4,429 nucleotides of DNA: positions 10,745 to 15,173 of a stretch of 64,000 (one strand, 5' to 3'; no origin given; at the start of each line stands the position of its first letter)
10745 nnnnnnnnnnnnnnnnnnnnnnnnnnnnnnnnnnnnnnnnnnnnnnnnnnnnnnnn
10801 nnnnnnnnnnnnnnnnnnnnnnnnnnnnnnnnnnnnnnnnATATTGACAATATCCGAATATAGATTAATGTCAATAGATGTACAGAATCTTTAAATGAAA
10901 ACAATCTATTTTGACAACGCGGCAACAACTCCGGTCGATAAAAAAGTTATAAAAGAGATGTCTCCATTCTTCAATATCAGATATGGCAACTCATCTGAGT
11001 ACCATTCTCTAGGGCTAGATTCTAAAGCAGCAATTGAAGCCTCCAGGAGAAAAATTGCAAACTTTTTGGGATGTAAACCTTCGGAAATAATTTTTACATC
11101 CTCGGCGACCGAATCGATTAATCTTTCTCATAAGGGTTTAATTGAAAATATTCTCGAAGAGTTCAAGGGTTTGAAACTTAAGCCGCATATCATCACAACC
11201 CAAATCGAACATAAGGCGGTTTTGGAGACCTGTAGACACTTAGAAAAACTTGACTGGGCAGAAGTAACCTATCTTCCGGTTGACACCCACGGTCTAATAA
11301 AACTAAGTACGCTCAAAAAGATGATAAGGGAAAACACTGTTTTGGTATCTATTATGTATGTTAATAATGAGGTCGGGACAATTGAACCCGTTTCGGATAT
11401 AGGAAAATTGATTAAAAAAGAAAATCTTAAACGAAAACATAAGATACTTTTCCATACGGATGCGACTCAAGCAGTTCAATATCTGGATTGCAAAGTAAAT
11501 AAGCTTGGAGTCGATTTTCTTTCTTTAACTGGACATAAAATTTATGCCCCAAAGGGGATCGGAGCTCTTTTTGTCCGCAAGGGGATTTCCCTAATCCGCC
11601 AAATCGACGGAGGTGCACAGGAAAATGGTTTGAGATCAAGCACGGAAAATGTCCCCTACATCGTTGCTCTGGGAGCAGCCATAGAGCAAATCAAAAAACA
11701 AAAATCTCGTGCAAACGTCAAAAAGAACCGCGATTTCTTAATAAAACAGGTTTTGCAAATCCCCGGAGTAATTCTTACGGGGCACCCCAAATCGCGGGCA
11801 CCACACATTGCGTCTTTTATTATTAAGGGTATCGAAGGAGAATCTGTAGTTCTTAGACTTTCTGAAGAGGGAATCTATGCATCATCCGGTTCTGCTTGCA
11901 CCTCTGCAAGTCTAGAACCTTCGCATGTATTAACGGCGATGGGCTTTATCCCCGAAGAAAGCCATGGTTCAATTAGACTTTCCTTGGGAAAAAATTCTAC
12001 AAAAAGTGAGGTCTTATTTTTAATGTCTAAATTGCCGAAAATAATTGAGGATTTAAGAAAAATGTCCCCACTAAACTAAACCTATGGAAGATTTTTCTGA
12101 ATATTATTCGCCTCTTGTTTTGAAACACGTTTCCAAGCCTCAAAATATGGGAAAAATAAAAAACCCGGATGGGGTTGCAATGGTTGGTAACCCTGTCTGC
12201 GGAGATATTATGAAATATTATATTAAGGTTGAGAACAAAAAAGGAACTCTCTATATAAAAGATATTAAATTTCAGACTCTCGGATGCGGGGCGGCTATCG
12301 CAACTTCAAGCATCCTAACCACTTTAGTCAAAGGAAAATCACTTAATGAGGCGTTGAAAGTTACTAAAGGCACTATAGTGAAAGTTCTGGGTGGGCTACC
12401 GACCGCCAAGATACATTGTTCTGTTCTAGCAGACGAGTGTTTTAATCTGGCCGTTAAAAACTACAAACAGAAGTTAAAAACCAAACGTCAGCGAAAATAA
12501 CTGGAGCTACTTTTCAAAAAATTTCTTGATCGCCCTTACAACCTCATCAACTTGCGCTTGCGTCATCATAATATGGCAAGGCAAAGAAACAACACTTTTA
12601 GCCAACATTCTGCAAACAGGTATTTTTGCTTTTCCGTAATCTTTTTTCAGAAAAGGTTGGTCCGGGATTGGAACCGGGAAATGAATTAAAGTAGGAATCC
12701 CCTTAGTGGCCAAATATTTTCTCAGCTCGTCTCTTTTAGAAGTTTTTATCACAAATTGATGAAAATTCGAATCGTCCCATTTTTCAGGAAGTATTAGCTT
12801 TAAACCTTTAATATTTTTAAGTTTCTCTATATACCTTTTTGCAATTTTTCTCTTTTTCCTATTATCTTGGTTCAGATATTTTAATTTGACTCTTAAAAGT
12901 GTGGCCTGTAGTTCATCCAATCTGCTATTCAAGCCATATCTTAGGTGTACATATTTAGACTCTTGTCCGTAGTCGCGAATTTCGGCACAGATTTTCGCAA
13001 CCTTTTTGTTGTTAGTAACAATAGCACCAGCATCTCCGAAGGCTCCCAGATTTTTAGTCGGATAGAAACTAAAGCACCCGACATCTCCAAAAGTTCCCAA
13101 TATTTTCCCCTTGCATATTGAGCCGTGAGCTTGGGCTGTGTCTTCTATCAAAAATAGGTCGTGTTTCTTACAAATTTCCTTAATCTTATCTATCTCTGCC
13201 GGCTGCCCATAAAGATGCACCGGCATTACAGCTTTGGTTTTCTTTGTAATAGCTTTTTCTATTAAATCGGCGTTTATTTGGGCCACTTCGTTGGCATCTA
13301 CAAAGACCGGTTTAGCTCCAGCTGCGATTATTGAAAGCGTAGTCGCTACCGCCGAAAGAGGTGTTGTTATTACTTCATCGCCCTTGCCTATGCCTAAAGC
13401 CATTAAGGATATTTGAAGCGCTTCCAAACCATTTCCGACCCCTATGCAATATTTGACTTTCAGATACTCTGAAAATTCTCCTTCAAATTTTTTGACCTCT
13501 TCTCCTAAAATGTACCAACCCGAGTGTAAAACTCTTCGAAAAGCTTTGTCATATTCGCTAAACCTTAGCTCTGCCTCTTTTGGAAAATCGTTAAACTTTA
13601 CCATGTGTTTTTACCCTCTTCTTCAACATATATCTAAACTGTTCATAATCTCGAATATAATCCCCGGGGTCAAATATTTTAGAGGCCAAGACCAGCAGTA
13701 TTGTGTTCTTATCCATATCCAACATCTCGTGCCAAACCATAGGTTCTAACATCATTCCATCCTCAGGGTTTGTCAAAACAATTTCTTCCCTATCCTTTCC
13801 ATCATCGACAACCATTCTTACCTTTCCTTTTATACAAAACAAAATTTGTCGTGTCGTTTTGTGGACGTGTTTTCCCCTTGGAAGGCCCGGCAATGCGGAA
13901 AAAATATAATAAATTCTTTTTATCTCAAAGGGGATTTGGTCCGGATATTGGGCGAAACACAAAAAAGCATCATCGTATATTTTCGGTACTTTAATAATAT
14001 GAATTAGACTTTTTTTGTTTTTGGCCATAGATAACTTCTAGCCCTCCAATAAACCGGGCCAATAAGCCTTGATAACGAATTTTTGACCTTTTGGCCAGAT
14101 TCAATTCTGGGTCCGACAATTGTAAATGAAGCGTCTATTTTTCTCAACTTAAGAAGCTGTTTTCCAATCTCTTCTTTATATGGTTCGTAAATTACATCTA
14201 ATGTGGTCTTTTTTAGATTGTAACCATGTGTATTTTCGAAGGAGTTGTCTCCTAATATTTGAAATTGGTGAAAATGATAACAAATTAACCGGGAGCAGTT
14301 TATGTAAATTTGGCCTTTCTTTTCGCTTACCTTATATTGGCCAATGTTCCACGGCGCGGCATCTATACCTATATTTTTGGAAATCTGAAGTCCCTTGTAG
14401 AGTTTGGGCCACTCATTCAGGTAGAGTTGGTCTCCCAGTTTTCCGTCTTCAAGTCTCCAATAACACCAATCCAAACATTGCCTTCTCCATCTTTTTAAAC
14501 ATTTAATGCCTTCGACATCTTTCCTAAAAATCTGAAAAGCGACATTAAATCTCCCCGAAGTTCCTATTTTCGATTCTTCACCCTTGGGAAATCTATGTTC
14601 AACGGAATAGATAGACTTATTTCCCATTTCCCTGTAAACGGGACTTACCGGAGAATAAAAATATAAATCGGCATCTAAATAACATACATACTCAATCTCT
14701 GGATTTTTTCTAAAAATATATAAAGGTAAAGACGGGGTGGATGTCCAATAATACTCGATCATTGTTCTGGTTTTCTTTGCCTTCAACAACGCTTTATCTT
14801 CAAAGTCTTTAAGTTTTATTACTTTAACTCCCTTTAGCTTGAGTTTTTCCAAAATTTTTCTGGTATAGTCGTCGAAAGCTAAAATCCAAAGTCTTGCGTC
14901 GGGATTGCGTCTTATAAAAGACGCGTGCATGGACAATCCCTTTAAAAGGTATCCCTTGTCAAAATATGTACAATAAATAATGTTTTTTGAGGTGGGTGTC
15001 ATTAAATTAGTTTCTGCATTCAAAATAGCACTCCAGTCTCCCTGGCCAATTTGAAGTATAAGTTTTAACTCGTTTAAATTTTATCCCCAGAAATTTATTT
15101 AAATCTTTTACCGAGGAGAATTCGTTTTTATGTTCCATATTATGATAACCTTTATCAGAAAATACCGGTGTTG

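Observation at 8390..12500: Self-contained redox/Fe-S module (ferredoxin, B12-radical-SAM, FNR-like reductase, NifS, NifU) embedded in a nucleotide-sugar pathway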

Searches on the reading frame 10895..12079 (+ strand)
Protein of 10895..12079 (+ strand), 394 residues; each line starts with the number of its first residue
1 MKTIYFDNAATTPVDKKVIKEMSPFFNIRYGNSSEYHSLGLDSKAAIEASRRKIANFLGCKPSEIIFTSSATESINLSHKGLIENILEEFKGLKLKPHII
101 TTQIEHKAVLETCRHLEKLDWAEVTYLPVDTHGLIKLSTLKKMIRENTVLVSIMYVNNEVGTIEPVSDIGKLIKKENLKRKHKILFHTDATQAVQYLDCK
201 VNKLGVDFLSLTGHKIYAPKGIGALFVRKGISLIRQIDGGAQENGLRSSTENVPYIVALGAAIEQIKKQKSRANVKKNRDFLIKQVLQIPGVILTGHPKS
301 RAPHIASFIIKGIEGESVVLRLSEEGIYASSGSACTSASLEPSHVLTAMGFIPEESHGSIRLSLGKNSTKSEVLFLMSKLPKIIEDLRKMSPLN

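Call 4: search_protein_families(library=pfam, proteins=[window:10895-12079:+], max_evalue=0.01)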
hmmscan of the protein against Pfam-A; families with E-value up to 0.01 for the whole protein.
window:10895-12079:+ (394 aa): 1 family
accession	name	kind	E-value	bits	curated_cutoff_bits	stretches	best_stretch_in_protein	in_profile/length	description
PF00266.25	Aminotran_5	-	3.4e-77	260.3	21.5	1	4-373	1-368/371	Aminotransferase class-V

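Call 5: search_protein_families(library=ncbifam, proteins=[window:10895-12079:+], max_evalue=0.001)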
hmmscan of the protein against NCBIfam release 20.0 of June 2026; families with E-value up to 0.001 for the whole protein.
window:10895-12079:+ (394 aa): 18 families
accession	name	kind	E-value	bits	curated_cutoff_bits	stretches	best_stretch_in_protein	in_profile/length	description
TIGR03402.1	FeS_nifS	equivalog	1.9e-134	448.2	530.75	1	4-393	1-379/379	cysteine desulfurase NifS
NF010611.0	PRK14012.1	equivalog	9.6e-112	373.9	548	1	3-393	6-388/406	IscS subfamily cysteine desulfurase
TIGR02006.1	IscS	equivalog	2e-110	369.6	643.2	1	3-393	4-384/402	IscS subfamily cysteine desulfurase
TIGR03235.1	DNA_S_dndA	equivalog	4.4e-101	338.7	480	1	5-363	1-352/353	cysteine desulfurase DndA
TIGR03403.1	nifS_epsilon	equivalog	6.8e-96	321.4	587.7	1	4-391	1-380/382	NifS family cysteine desulfurase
NF002806.0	PRK02948.1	subfamily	1.5e-80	271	304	1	4-387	2-375/381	IscS subfamily cysteine desulfurase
TIGR01979.1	sufS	subfamily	5.5e-52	177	475.1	2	3-230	19-236/403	SufS family cysteine desulfurase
TIGR01977.1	am_tr_V_EF2568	hypoth_equivalog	4.2e-46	157.7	377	1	4-380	1-373/376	cysteine desulfurase family protein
NF041166.1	f2_encap_cargo1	exception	2.6e-45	155.7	800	1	3-337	246-588/623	family 2A encapsulin nanocompartment cargo protein cysteine desulfurase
NF040779.1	Sec_lyase_SclA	exception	3.7e-31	108.4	525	1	4-384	1-377/378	selenocysteine lyase SclA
NF006791.0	PRK09295.1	equivalog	2.1e-30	106.2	661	1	4-231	25-242/406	cysteine desulfurase SufS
NF008126.0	PRK10874.1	equivalog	2.1e-25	89.7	607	1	2-341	19-364/401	cysteine desulfurase CsdA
TIGR01976.1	am_tr_V_VC1184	hypoth_equivalog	6.5e-25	88.3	352.35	2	3-231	19-235/401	cysteine desulfurase-like protein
TIGR03392.1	FeS_syn_CsdA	equivalog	7.7e-24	84.6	493.6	1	2-336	16-356/398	cysteine desulfurase CsdA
NF051467.1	peri_mod_PvdN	equivalog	1.9e-12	46.6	650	1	48-228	99-278/425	pyoverdine-tailoring periplasmic protein PvdN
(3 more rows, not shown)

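Call 62: find_homologous_proteins(query=window:10895-12079:+, max_evalue=1e-30)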
Query window:10895-12079:+ (394 aa): 8000 proteins with E <= 1e-30 among 8000 candidates; the best 120 are listed.
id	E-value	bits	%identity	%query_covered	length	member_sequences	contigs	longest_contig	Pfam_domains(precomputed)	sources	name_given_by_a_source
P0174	1.1e-253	859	100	100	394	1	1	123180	PF00266.26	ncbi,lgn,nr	ncbi:cysteine desulfurase [Patescibacteria group bacterium]|nr:cysteine desulfurase [Patescibacteria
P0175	3.0e-180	617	71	100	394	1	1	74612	PF00266.26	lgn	-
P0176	5.2e-178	610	69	100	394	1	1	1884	PF00266.26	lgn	-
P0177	4.2e-174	597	67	100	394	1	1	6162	PF00266.26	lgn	-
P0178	4.1e-170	584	66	100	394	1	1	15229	PF00266.26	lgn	-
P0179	4.3e-167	574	68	100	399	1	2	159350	PF00266.26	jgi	jgi:cysteine desulfurase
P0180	3.9e-159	548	64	100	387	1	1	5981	PF00266.26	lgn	-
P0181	1.0e-158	546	65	99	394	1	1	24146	PF00266.26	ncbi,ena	-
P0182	1.2e-156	539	65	99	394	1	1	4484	PF00266.26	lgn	-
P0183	1.4e-156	539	62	99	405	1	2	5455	PF00266.26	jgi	jgi:cysteine desulfurase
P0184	1.5e-156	539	62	99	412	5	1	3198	PF00266.26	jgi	-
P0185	4.0e-156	538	65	100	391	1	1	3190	PF00266.26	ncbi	-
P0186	5.6e-156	537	64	99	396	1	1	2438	PF00266.26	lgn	-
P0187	7.1e-156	537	62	99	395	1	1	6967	PF00266.26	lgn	-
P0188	1.6e-155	536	61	99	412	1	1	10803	PF00266.26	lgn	-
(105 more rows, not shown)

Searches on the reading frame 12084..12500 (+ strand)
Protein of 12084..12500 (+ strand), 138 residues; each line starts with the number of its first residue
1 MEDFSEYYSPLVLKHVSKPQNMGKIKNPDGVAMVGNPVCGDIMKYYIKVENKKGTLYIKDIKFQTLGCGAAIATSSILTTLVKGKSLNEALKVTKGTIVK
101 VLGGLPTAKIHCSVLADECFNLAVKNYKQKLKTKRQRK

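Call 4: search_protein_families(library=pfam, proteins=[window:12084-12500:+], max_evalue=0.01)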
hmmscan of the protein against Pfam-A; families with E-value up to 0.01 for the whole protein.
window:12084-12500:+ (138 aa): 1 family
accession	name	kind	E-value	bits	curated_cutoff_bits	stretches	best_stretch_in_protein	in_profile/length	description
PF01592.21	NifU_N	-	7.2e-40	136.5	22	1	8-132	2-125/127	NifU-like N terminal domain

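Call 5: search_protein_families(library=ncbifam, proteins=[window:12084-12500:+], max_evalue=0.001)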
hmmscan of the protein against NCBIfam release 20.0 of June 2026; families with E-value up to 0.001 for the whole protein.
window:12084-12500:+ (138 aa): 4 families
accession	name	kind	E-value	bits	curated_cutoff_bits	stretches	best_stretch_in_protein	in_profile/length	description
TIGR03419.1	NifU_clost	equivalog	3.7e-45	153.3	187.9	1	8-130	1-119/121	Fe-S cluster assembly scaffold protein NifU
TIGR01999.1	iscU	equivalog_domain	1.2e-35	122.2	192.4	1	8-130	1-122/124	Fe-S cluster assembly scaffold IscU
TIGR02000.1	NifU_proper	equivalog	8.1e-34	117.3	273.3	1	8-129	4-123/290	Fe-S cluster assembly protein NifU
TIGR01994.1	SUF_scaf_2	equivalog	9.8e-19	67.7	92.5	1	6-130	3-121/137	Fe-S cluster assembly sulfur transfer protein SufU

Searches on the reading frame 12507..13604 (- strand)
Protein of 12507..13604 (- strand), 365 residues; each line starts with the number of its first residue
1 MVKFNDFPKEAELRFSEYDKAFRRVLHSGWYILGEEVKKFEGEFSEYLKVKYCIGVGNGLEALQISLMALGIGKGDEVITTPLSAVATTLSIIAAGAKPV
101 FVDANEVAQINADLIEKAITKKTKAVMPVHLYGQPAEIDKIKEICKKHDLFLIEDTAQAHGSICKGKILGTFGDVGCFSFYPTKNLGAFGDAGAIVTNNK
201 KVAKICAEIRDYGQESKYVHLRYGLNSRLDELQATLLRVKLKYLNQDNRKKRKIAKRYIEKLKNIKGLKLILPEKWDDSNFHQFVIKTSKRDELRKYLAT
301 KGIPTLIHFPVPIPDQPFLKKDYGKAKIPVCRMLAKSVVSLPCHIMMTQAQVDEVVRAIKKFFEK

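Call 4: search_protein_families(library=pfam, proteins=[window:12507-13604:-], max_evalue=0.01)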
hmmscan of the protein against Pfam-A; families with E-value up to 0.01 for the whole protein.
window:12507-13604:- (365 aa): 5 families
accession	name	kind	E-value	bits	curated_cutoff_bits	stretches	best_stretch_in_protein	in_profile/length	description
PF01041.23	DegT_DnrJ_EryC1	-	4.1e-111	372.1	19.8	1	18-359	7-359/360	DegT/DnrJ/EryC1/StrS aminotransferase family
PF00266.25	Aminotran_5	-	1.8e-09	37.5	21.5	1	52-162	66-182/371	Aminotransferase class-V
PF01053.26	Cys_Met_Meta_PP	-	9.2e-05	21.6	27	1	39-212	56-229/381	Cys/Met metabolism PLP-dependent enzyme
PF00155.27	Aminotran_1_2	-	0.0032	17.2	19.7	1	44-161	57-191/361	Aminotransferase class I and II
PF01212.27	Beta_elim_lyase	-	0.0033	17.2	27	1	36-159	33-172/288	Beta-eliminating lyase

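Call 5: search_protein_families(library=ncbifam, proteins=[window:12507-13604:-], max_evalue=0.001)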
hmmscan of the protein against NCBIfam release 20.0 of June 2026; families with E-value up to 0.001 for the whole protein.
window:12507-13604:- (365 aa): 23 families
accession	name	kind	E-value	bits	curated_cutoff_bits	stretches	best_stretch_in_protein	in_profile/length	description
TIGR03588.1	PseC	equivalog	1.5e-63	215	423.5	1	20-362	15-379/380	UDP-4-amino-4,6-dideoxy-N-acetyl-beta-L-altrosamine transaminase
TIGR04181.1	NHT_00031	hypoth_equivalog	4e-62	210.2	420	1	23-343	17-358/359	LegC family aminotransferase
NF008687.0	PRK11706.1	equivalog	4.1e-58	196.9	375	1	52-363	48-374/375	dTDP-4-amino-4,6-dideoxygalactose transaminase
NF008658.2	PRK11658.1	equivalog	3e-57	194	631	1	20-364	18-378/379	UDP-4-amino-4-deoxy-L-arabinose aminotransferase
NF011936.0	PRK15407.1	equivalog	1.2e-49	169.2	423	2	29-215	59-253/440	lipopolysaccharide biosynthesis protein RfbH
TIGR04427.1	PLP_DesI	equivalog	5.5e-47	160.7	650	1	23-358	39-378/390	dTDP-4-dehydro-6-deoxyglucose aminotransferase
TIGR02379.1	ECA_wecE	subfamily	2e-42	145.3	434.85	1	54-363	50-375/376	dTDP-4-amino-4,6-dideoxy-D-glucose transaminase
NF004621.0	PRK05957.1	equivalog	1.8e-09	36.8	498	1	72-157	110-201/389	pyridoxal phosphate-dependent aminotransferase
NF005816.0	PRK07682.1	equivalog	2e-08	33.3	620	1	54-158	95-205/390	aminotransferase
NF005744.0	PRK07568.1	subfamily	9.6e-07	27.9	389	1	58-156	96-202/398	pyridoxal phosphate-dependent aminotransferase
TIGR01977.1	am_tr_V_EF2568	hypoth_equivalog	1.6e-06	27.4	377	1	59-163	71-181/376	cysteine desulfurase family protein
NF006095.0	PRK08247.1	equivalog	2.9e-06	26.3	585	1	58-212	76-225/369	methionine biosynthesis PLP-dependent protein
NF005817.0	PRK07683.1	equivalog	3.2e-06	26.1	575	1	60-156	99-201/387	aminotransferase A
NF004975.0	PRK06348.1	equivalog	3e-05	23.2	549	1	45-156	84-202/384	pyridoxal phosphate-dependent aminotransferase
NF004770.0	PRK06108.1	subfamily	5.3e-05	22.2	422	1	48-156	94-210/396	pyridoxal phosphate-dependent aminotransferase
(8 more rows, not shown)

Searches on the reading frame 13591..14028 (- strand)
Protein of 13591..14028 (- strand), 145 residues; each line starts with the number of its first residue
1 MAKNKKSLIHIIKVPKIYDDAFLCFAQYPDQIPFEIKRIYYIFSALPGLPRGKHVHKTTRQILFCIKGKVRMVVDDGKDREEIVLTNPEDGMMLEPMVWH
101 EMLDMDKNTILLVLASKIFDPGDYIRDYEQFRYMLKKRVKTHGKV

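Call 4: search_protein_families(library=pfam, proteins=[window:13591-14028:-], max_evalue=0.01)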
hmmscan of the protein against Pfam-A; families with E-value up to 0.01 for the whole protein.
window:13591-14028:- (145 aa): 3 families
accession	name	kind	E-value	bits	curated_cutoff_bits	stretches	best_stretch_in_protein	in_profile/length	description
PF05523.17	FdtA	-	6.5e-40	136.4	23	1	10-134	4-129/131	WxcM-like, C-terminal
PF14667.12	Polysacc_synt_C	-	0.0012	19.4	28.7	1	42-121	22-105/111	Polysaccharide biosynthesis C-terminal domain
PF07883.17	Cupin_2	-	0.0013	18.9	27.2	1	48-102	8-56/70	Cupin domain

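Call 5: search_protein_families(library=ncbifam, proteins=[window:13591-14028:-], max_evalue=0.001)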
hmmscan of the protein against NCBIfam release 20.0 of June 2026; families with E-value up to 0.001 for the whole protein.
window:13591-14028:- (145 aa): 0 families

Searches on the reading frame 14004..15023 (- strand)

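Call 4: search_protein_families(library=pfam, proteins=[window:14004-15023:-], max_evalue=0.01)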
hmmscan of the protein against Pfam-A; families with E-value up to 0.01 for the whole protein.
window:14004-15023:- (339 aa): 1 family
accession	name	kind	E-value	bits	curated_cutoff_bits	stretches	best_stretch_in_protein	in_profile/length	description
PF01501.26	Glyco_transf_8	-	0.00088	19.4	24.3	1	21-145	6-139/253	Glycosyl transferase family 8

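Call 5: search_protein_families(library=ncbifam, proteins=[window:14004-15023:-], max_evalue=0.001)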
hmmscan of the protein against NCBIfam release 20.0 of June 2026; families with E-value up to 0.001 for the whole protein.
window:14004-15023:- (339 aa): 0 families
